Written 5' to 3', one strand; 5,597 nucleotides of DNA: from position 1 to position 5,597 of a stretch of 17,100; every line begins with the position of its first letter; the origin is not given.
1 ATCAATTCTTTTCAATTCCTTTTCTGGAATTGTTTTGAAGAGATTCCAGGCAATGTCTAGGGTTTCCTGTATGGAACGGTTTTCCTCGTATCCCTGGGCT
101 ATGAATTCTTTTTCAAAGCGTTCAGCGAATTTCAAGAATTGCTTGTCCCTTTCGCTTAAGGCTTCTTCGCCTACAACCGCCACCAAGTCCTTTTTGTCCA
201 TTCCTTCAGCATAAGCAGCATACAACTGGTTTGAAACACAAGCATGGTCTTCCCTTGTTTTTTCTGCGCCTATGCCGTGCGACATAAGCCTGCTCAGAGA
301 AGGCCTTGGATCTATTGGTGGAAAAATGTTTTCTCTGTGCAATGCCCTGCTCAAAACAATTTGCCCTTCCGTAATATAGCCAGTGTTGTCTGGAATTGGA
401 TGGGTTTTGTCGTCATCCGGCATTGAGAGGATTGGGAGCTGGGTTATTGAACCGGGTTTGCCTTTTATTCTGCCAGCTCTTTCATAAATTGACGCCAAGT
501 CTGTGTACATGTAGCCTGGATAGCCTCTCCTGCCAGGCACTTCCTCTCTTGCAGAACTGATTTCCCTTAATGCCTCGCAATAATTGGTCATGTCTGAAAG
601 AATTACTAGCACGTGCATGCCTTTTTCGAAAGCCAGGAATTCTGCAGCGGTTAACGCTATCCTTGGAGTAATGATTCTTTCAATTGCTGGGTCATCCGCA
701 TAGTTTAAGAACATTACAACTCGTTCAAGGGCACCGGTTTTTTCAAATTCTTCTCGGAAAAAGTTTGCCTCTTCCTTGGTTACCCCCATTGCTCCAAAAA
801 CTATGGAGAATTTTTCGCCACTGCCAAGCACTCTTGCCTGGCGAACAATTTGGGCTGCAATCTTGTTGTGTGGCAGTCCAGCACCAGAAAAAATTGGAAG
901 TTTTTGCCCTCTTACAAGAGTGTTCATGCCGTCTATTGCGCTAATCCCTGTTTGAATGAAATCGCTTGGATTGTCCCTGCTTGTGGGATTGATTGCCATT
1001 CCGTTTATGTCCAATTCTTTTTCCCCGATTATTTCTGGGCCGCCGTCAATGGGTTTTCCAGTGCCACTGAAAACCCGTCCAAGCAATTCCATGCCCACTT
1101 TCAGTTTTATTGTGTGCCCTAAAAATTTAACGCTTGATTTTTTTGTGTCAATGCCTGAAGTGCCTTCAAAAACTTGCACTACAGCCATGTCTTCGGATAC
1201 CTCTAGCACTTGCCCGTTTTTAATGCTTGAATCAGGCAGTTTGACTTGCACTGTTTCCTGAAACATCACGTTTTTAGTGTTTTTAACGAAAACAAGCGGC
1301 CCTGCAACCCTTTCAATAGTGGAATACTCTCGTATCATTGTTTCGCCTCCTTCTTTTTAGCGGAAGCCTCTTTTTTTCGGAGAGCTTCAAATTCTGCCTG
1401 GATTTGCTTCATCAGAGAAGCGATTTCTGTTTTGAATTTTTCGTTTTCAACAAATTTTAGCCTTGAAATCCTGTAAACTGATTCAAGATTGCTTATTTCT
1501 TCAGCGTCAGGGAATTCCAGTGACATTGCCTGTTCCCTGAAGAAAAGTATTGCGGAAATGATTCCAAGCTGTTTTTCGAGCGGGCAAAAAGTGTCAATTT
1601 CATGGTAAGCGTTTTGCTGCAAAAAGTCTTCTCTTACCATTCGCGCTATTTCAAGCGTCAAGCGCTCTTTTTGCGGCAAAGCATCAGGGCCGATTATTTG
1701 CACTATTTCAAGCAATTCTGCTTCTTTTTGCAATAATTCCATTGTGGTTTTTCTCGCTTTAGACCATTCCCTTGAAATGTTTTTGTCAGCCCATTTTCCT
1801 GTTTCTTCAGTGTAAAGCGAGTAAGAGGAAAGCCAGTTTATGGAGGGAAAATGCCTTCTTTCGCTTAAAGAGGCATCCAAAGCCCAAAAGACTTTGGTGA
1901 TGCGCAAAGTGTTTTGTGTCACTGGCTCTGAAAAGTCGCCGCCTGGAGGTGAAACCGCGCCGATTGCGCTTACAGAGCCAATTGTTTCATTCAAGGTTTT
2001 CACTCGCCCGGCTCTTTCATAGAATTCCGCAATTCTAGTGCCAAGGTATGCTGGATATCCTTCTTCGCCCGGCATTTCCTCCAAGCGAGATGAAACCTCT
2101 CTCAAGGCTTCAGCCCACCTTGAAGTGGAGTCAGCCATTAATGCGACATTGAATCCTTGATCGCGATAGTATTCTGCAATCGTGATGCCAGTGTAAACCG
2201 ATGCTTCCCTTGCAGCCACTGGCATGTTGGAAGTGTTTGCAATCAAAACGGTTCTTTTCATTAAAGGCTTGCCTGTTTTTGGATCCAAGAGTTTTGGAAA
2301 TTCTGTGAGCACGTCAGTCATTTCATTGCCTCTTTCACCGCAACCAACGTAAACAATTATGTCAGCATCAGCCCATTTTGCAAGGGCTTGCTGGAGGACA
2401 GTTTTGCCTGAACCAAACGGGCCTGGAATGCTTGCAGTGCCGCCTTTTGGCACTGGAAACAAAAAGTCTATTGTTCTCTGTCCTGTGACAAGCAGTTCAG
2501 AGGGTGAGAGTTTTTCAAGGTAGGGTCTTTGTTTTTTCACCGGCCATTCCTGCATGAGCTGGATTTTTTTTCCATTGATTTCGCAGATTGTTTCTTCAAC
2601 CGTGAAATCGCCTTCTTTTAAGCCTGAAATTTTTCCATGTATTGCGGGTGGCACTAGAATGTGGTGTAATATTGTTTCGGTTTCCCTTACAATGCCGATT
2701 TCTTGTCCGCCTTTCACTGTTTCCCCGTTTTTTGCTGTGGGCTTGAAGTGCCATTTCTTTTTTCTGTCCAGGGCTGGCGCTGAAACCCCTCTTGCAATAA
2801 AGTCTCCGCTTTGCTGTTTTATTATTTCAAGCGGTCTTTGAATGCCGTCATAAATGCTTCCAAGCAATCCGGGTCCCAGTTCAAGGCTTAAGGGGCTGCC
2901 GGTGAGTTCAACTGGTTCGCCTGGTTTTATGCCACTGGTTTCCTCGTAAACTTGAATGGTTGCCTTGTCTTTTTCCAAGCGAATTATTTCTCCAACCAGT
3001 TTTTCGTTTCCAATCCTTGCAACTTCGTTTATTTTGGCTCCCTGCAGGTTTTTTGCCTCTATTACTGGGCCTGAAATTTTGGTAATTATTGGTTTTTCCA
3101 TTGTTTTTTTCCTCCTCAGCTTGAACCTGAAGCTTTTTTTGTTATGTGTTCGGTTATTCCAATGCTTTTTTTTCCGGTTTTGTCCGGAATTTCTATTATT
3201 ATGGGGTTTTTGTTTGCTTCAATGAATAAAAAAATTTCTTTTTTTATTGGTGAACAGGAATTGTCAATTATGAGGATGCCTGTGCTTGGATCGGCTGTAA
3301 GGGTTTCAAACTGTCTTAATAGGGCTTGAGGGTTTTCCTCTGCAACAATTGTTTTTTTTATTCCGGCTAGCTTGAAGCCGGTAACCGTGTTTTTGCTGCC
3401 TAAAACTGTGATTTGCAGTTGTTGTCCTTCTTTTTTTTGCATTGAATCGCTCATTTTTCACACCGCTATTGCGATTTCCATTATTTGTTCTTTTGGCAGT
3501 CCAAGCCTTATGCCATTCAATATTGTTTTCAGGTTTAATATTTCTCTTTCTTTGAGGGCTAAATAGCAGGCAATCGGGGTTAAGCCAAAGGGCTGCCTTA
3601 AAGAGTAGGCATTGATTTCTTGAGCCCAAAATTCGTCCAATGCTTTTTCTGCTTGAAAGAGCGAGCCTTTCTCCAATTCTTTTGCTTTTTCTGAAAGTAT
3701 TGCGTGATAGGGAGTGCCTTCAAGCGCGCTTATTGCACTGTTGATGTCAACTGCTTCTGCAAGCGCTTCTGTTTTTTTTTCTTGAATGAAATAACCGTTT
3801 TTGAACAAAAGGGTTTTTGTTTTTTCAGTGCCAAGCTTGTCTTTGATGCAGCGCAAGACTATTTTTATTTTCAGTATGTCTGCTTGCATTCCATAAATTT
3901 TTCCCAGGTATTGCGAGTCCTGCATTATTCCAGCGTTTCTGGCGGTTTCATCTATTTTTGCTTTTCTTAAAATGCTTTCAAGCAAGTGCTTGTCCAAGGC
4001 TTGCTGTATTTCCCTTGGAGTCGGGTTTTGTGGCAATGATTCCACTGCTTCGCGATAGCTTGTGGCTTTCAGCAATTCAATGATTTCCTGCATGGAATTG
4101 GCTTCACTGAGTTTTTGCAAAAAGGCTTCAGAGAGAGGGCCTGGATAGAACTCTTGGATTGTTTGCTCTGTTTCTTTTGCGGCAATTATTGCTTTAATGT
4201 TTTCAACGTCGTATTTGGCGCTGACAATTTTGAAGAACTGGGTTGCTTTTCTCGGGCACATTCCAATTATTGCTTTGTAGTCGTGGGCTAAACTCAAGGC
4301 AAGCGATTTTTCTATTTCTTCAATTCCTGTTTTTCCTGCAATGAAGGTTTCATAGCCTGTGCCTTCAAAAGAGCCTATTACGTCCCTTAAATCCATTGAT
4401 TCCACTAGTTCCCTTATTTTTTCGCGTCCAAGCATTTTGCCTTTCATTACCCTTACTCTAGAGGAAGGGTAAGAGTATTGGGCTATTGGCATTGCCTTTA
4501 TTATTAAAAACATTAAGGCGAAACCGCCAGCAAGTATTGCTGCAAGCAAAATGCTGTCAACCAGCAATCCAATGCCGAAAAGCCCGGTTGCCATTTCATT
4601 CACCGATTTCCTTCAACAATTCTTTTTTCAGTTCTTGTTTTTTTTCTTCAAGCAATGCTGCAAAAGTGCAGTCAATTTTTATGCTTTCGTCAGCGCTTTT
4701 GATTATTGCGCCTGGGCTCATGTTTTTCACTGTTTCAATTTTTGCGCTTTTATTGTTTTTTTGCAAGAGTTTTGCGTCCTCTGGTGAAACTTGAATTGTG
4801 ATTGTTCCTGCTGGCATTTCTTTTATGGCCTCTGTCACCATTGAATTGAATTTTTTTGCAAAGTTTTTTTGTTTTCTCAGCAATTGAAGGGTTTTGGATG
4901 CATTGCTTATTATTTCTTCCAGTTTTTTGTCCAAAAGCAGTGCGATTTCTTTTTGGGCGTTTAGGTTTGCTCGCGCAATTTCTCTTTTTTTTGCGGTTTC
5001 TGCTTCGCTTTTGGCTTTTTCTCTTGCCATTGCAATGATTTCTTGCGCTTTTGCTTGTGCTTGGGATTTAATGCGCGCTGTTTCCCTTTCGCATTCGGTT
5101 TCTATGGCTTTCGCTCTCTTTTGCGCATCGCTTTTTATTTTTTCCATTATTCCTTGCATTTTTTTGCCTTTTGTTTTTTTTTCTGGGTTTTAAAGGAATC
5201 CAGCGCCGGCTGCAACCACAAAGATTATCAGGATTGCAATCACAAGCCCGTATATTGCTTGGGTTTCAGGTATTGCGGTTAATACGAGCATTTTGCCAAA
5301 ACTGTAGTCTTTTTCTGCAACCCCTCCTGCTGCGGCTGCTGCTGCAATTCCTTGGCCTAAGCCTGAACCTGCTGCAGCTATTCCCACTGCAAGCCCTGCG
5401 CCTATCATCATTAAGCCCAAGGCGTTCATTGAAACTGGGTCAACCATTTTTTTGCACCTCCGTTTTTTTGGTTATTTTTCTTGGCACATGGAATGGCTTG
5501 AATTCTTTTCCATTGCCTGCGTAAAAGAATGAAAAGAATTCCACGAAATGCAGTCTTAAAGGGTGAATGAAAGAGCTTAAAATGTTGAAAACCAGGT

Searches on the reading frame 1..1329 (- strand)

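Call 55: search_protein_families(library=pfam, proteins=[window:1-1329:-], max_evalue=0.01)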
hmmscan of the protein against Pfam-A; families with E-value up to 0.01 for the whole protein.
window:1-1329:- (443 aa): 3 families
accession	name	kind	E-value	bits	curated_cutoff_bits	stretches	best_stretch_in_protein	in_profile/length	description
PF00006.31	ATP-synt_ab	-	2.7e-80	269.4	29.5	1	128-346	1-213/213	ATP synthase alpha/beta family, nucleotide-binding domain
PF22919.1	ATP-synt_VA_C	-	4.9e-31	107.2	24.7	1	351-443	1-93/101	C-terminal domain of V and A type ATP synthase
PF02874.29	ATP-synt_ab_N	-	1.5e-12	48.3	20.9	1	5-71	1-69/69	ATP synthase alpha/beta family, beta-barrel domain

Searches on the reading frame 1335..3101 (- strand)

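Call 5: search_protein_families(library=pfam, proteins=[window:1335-3101:-], max_evalue=0.01)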
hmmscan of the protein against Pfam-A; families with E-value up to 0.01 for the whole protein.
window:1335-3101:- (588 aa): 5 families
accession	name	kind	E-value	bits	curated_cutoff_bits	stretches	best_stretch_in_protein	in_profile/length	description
PF00006.31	ATP-synt_ab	-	1.3e-75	254.1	29.5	1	207-428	1-213/213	ATP synthase alpha/beta family, nucleotide-binding domain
PF16886.11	ATP-synt_ab_Xtn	-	2.2e-27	95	25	1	109-189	2-88/88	ATPsynthase alpha/beta subunit barrel-sandwich domain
PF22919.1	ATP-synt_VA_C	-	2.1e-25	89.1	24.7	1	436-525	2-89/101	C-terminal domain of V and A type ATP synthase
PF02874.29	ATP-synt_ab_N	-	1.2e-16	61.4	20.9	1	6-68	1-69/69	ATP synthase alpha/beta family, beta-barrel domain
PF13401.12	AAA_22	-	0.0027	18.5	27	1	224-278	9-64/130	AAA domain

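Call 7: search_protein_families(library=ncbifam, proteins=[window:1335-3101:-], max_evalue=0.001)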
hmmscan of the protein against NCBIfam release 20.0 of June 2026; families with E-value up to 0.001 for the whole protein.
window:1335-3101:- (588 aa): 32 families (the best 25 are shown)
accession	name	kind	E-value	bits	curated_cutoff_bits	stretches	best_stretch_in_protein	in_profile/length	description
TIGR01043.1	ATP_syn_A_arch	equivalog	2.3e-279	927.8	972.15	1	6-571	5-579/580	ATP synthase subunit A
NF003220.0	PRK04192.1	subfamily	2.8e-270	897.7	470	1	3-577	4-586/588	V-type ATP synthase subunit A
NF011287.0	PRK14698.1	equivalog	1.9e-241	804.1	1238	2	234-577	670-1014/1017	V-type ATP synthase subunit A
TIGR01042.1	V-ATPase_V1_A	equivalog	6.5e-211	702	779.9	1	5-559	4-572/591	V-type ATPase subunit A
TIGR02546.1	III_secr_ATP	equivalog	5.6e-52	176.9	604.75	2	184-468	109-375/423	type III secretion system ATPase SctN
TIGR01026.1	fliI_yscN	subfamily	2e-50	171.9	379.5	2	190-433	133-364/440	FliI/YscN family ATPase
TIGR03497.1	FliI_clade2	equivalog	2.2e-50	171.8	629.8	2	180-497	96-395/413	flagellar protein export ATPase FliI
TIGR03496.1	FliI_clade1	equivalog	1.4e-47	162.5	619.1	2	187-466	103-369/414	flagellar protein export ATPase FliI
TIGR03498.1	FliI_clade3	equivalog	1.7e-46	158.8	587.45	2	196-446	116-356/418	flagellar protein export ATPase FliI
NF003235.0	PRK04196.1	subfamily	2.1e-46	158.6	349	2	198-503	123-423/462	V-type ATP synthase subunit B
NF005295.0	PRK06820.1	equivalog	2.5e-41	142.1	690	2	201-429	144-360/440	EscN/YscN/HrcN family type III secretion system ATPase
NF005391.0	PRK06936.1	equivalog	3e-39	135.1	657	2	182-446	123-376/439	type III secretion system ATPase SctN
NF006012.0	PRK08149.1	equivalog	3.9e-39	134.8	594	1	187-442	120-364/431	type III secretion system ATPase SctN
TIGR01039.1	atpD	equivalog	4.5e-37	127.9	462.85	1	178-498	101-407/462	F0F1 ATP synthase subunit beta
TIGR01041.1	ATP_syn_B_arch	equivalog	2.1e-36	125.4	844.65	2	248-503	175-419/458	ATP synthase subunit B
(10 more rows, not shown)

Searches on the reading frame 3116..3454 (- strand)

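Call 55: search_protein_families(library=pfam, proteins=[window:3116-3454:-], max_evalue=0.01)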
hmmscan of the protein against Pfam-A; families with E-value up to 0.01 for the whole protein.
window:3116-3454:- (112 aa): 1 family
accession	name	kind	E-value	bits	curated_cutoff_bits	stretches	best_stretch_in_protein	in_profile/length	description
PF01990.22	ATP-synt_F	-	1.5e-15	57.7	23.5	1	15-106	1-89/91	ATP synthase (F/14-kDa) subunit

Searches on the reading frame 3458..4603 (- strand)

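Call 5: search_protein_families(library=pfam, proteins=[window:3458-4603:-], max_evalue=0.01)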
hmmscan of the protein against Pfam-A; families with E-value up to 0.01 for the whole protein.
window:3458-4603:- (381 aa): 1 family
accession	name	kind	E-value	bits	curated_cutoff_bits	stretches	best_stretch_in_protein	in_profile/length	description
PF01992.21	vATP-synt_AC39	-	1.9e-65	221.9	29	1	48-376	3-338/339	ATP synthase (C/AC39) subunit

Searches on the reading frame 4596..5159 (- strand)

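Call 5: search_protein_families(library=pfam, proteins=[window:4596-5159:-], max_evalue=0.01)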
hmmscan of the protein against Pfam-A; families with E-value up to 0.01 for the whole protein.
window:4596-5159:- (187 aa): 1 family
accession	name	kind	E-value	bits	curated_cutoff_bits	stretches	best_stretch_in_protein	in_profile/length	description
PF01991.23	vATP-synt_E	-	6.6e-16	58.8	24.2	1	7-181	1-194/199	ATP synthase (E/31 kDa) subunit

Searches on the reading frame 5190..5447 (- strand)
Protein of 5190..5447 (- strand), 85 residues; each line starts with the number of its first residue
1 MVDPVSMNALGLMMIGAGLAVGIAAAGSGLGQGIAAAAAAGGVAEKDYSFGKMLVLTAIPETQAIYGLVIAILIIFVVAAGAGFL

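Call 55: search_protein_families(library=pfam, proteins=[window:5190-5447:-], max_evalue=0.01)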
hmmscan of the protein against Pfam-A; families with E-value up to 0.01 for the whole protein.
window:5190-5447:- (85 aa): 1 family
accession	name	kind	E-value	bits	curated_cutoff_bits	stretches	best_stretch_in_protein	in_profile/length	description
PF00137.26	ATP-synt_C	-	9.2e-20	71.1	24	1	15-74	1-60/60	ATP synthase subunit C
